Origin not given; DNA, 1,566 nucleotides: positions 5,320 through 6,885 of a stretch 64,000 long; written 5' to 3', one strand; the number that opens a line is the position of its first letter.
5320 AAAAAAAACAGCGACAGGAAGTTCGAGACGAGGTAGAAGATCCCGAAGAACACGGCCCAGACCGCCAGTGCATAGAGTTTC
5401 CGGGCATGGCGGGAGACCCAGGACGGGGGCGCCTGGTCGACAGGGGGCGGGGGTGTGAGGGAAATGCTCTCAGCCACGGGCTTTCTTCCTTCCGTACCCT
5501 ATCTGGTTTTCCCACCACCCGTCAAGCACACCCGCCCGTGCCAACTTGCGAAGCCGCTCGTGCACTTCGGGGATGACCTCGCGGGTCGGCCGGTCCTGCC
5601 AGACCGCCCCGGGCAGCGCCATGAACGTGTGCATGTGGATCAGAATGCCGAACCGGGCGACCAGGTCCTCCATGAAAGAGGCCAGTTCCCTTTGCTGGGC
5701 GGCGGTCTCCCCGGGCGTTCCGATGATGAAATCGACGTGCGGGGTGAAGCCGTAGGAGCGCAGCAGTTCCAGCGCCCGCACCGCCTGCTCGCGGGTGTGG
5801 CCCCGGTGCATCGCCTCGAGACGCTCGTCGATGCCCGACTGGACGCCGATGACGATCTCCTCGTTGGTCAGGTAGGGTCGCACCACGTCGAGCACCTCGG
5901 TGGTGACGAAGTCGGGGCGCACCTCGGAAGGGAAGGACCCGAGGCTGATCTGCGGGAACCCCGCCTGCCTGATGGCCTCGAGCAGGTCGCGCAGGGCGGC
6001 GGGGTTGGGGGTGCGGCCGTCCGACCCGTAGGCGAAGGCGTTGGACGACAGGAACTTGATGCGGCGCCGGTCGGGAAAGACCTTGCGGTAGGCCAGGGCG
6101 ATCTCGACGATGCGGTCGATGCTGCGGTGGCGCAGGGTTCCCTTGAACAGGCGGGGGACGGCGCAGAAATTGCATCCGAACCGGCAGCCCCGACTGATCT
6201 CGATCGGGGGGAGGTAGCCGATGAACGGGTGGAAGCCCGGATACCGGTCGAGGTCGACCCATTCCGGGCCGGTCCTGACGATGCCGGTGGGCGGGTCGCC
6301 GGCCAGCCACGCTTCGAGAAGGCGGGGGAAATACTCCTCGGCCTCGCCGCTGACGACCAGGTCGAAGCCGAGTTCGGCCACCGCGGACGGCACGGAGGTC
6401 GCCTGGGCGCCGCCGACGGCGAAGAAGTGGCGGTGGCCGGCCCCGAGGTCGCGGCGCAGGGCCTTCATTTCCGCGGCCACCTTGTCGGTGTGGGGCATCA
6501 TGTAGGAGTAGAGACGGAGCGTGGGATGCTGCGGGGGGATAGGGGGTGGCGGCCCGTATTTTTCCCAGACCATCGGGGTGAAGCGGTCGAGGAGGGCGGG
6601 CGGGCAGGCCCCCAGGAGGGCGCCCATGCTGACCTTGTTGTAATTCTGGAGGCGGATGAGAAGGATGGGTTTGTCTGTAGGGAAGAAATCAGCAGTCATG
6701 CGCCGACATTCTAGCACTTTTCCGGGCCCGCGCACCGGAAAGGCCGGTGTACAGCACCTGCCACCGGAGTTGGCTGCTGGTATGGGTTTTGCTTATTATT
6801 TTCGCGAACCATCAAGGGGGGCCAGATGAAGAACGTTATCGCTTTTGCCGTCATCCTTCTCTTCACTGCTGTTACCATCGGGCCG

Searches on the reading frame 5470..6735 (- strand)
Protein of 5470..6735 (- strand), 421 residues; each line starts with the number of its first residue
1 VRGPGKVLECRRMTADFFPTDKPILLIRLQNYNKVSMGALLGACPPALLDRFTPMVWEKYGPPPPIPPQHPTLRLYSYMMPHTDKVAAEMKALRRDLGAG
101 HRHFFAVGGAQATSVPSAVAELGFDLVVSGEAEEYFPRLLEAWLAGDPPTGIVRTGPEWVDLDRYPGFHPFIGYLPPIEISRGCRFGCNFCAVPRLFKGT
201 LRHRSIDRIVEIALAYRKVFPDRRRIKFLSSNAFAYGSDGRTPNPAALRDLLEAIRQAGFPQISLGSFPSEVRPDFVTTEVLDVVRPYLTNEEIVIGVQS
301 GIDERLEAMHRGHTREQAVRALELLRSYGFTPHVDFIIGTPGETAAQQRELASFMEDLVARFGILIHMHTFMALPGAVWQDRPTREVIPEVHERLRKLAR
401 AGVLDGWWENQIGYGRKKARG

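Call 18: search_protein_families(library=ncbifam, proteins=[window:5470-6735:-], max_evalue=0.1)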
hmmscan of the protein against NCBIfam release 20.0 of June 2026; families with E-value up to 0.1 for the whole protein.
window:5470-6735:- (421 aa): 39 families (the best 25 are shown)
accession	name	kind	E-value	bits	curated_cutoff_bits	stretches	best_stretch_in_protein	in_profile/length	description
TIGR04013.1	B12_SAM_MJ_1487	hypoth_equivalog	1e-99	334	251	1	26-408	2-382/382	TIGR04013 family B12-binding domain/radical SAM domain-containing protein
TIGR04014.1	B12_SAM_MJ_0865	equivalog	3.9e-28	98.4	360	1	178-358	163-336/434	methyl-coenzyme M reductase glutamine C-methyltransferase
TIGR00089.1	TIGR00089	subfamily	8.5e-24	84.1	251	1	177-376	142-333/429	MiaB/RimO family radical SAM methylthiotransferase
TIGR01125.1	TIGR01125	equivalog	2.9e-16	59.6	356.95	1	178-367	140-326/432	30S ribosomal protein S12 methylthiotransferase RimO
TIGR01579.1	MiaB-like-C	equivalog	1.8e-13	50.5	357.05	1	178-371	143-326/416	tRNA (N(6)-L-threonylcarbamoyladenosine(37)-C(2))-methylthiotransferase MtaB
NF010916.0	PRK14336.1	equivalog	2.2e-13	49.8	606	1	178-387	128-329/418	tRNA (N6-isopentenyl adenosine(37)-C2)-methylthiotransferase MiaB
TIGR01574.1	miaB-methiolase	equivalog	2.9e-13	49.6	355.3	1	178-363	148-328/437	tRNA (N6-isopentenyl adenosine(37)-C2)-methylthiotransferase MiaB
TIGR04479.1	bcpD_PhpK_rSAM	subfamily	2.7e-12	45.9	600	1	177-357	243-408/504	PhpK family radical SAM P-methyltransferase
TIGR01578.1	MiaB-like-B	hypoth_equivalog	1.4e-10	40.5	314.7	1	177-351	136-305/421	tRNA (N(6)-L-threonylcarbamoyladenosine(37)-C(2))-methylthiotransferase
TIGR04072.2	rSAM_ladder_B12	equivalog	1.6e-10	40.2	360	1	85-358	81-349/443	lipid biosynthesis B12-binding/radical SAM protein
TIGR03471.1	HpnJ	equivalog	2.5e-10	39.8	577.6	1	178-357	200-364/472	hopanoid biosynthesis associated radical SAM protein HpnJ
NF006067.1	PRK08208.1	equivalog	3.4e-09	36.1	380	1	201-347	64-206/427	STM4012 family radical SAM protein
TIGR03994.1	rSAM_HemZ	equivalog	3e-08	33.2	321.4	1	244-350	152-258/401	coproporphyrinogen dehydrogenase HemZ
NF050148.1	rSAM_ApyD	equivalog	4.1e-08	32.1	750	1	178-378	202-388/645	RiPP biosynthesis radical SAM protein ApyD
NF006061.0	PRK08207.1-4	equivalog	5.9e-08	31.9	702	1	273-350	273-350/501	coproporphyrinogen III oxidase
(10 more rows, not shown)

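Call 19: find_related_loci(query=window:5470-6735:-, collection=genome_contigs, flank=10000)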
Query window:5470-6735:- (421 aa) in genome_contigs; peptide patterns used: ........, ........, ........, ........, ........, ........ (x = any residue, [..] = any of these).
135 stretches matched a pattern; 21 encode a relative of the query (tblastn E <= 1e-3); 21 distinct loci.
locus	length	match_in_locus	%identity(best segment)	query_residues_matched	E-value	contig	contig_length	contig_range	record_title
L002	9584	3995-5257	95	1-421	0e+0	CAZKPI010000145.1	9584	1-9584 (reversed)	MAG TPA_asm: uncultured bacterium isolate binchicken_co135_42 genome assembly, contig: NODE_8943_length_9584_cov_3.07010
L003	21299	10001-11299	76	6-419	0e+0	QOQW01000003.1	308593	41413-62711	MAG: Candidatus Ozemobacter sibiricus isolate BY5 NODE_33, whole genome shotgun sequence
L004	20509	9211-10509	75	6-419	0e+0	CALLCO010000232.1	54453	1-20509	MAG: Candidatus Ozemobacteraceae bacterium isolate N1_Bin_METABAT__69_1 genome assembly, contig: c_000001838092, whole g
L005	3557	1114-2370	70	3-421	0e+0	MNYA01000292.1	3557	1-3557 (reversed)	MAG: bacterium CG2_30_54_10 isolate CG2_30_54_10 cg2_3.0_scaffold_26982_c, whole genome shotgun sequence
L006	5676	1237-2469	59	7-418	6e-157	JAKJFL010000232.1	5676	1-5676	MAG: Candidatus Riflebacteria bacterium isolate UR.bin127 UR_contig_48326, whole genome shotgun sequence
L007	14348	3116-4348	58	7-418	4e-154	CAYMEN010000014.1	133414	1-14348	MAG TPA_asm: uncultured bacterium isolate SRP263991_co7_86 genome assembly, contig: NODE_62_length_133414_cov_11.361168,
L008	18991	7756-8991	58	6-418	2e-151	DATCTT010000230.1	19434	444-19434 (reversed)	MAG TPA_asm: Candidatus Ozemobacteraceae bacterium isolate SMAG_U7338 k141_72998, whole genome shotgun sequence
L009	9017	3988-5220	58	3-414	1e-148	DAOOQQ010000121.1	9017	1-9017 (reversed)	MAG TPA_asm: Candidatus Ozemobacteraceae bacterium isolate AMR_MDS_2567 NODE_9541_length_9017_cov_7.457710, whole genome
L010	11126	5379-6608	56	7-417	1e-145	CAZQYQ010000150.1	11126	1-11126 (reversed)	MAG TPA_asm: uncultured bacterium isolate SRP089250_co1_29 genome assembly, contig: NODE_10597_length_11126_cov_4.963328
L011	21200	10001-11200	54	22-419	3e-145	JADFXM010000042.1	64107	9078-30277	MAG: Candidatus Riflebacteria bacterium isolate nDJH14bin3 nDJH14_bin3_NODE_42_length_64107_cov_106.407846, whole genome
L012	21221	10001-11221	52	15-419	6e-144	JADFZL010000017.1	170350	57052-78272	MAG: Candidatus Riflebacteria bacterium isolate nHGRbin4 nHGR_bin4_NODE_17_length_170350_cov_27.467481, whole genome sho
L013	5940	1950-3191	48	5-421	2e-132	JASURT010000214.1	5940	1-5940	MAG: Candidatus Ozemobacter sp. isolate DJKA78_ANT-KO_bin.22 scaffold_4720, whole genome shotgun sequence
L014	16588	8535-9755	49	6-418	1e-130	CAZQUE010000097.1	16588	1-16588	MAG TPA_asm: uncultured bacterium isolate SRP304446_co1_153 genome assembly, contig: NODE_2431_length_16588_cov_12.36938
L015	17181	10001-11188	51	22-418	4e-127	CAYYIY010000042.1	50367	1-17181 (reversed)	MAG TPA_asm: uncultured bacterium isolate binchicken_co135_188 genome assembly, contig: NODE_1454_length_50367_cov_4.400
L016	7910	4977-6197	48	6-418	1e-126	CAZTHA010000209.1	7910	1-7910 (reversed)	MAG TPA_asm: uncultured bacterium isolate binchicken_co108_60 genome assembly, contig: NODE_19529_length_7910_cov_5.7247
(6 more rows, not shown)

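Call 54: search_protein_families(library=pfam, proteins=[L002:8045-8737:+, L002:8799-9035:+, L008:10422-11780:+, L004:11659-13011:-], max_evalue=0.01)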
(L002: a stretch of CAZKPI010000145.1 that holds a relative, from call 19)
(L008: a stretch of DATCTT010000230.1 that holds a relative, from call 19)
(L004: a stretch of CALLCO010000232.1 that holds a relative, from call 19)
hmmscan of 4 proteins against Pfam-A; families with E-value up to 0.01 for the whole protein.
L002:8045-8737:+ (230 aa): 1 family
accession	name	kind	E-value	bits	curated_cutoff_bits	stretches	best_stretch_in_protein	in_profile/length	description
PF19924.4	DUF6387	-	1.1e-12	48.5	28.9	1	112-165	140-202/258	Family of unknown function (DUF6387)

L002:8799-9035:+ (78 aa): 1 family
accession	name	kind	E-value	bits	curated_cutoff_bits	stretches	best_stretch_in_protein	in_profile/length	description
PF05930.18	Phage_AlpA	-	4.2e-09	36.6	21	1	24-69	2-47/51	Prophage CP4-57 regulatory protein (AlpA)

L008:10422-11780:+ (452 aa): 4 families
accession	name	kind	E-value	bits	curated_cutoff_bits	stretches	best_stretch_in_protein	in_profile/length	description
PF22022.2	Phage_int_M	-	1.2e-27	96.4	27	1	141-245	1-95/96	Phage integrase central domain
PF13356.12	Arm-DNA-bind_3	-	7e-21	74.6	27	1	48-128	2-82/83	Arm DNA-binding domain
PF00589.27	Phage_integrase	-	1.4e-15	58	27.1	1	259-422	3-169/172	Phage integrase family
PF14659.12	Phage_int_SAM_3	-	0.0057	17.3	22.6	0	140-189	1-50/58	Phage integrase, N-terminal SAM-like domain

L004:11659-13011:- (450 aa): 2 families
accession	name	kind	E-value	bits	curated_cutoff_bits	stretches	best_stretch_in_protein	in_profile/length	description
PF05099.18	TerB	-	3.9e-16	59.8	24.4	1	263-375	3-116/118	Tellurite resistance protein TerB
PF00226.36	DnaJ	-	7.6e-09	36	27.8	1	386-442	2-53/63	DnaJ domain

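Call 79: search_protein_families(library=pfam, proteins=[L008:12144-13037:+, L008:11969-12775:-, L008:13270-13866:+, L008:13973-16450:+, L008:16443-17213:+, L008:17351-17869:+, L008:17718-18479:+, L008:13931-14377:-, L008:13224-13556:-], max_evalue=0.001)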
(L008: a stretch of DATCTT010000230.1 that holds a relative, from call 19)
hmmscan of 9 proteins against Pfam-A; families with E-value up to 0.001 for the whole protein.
L008:12144-13037:+ (297 aa): 1 family
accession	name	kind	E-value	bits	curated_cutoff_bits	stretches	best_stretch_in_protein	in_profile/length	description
PF19924.4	DUF6387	-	1.4e-23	84.2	28.9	1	16-289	10-257/258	Family of unknown function (DUF6387)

L008:11969-12775:- (268 aa): 0 families

L008:13270-13866:+ (198 aa): 0 families

L008:13973-16450:+ (825 aa): 2 families
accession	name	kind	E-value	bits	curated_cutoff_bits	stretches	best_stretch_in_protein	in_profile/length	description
PF13148.11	DUF3987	-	2.8e-85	287.2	27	1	347-735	2-363/364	Protein of unknown function (DUF3987)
PF08800.15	BT4734-like_N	-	3.6e-27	95.6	22.4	1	60-175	3-134/134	BT4734-like, N-terminal domain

L008:16443-17213:+ (256 aa): 0 families

L008:17351-17869:+ (172 aa): 1 family
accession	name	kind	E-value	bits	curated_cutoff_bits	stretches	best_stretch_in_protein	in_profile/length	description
PF05119.17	Terminase_4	-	3.9e-26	91.8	24.7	1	60-153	2-96/98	Phage terminase, small subunit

L008:17718-18479:+ (253 aa): 0 families

L008:13931-14377:- (148 aa): 0 families

L008:13224-13556:- (110 aa): 0 families
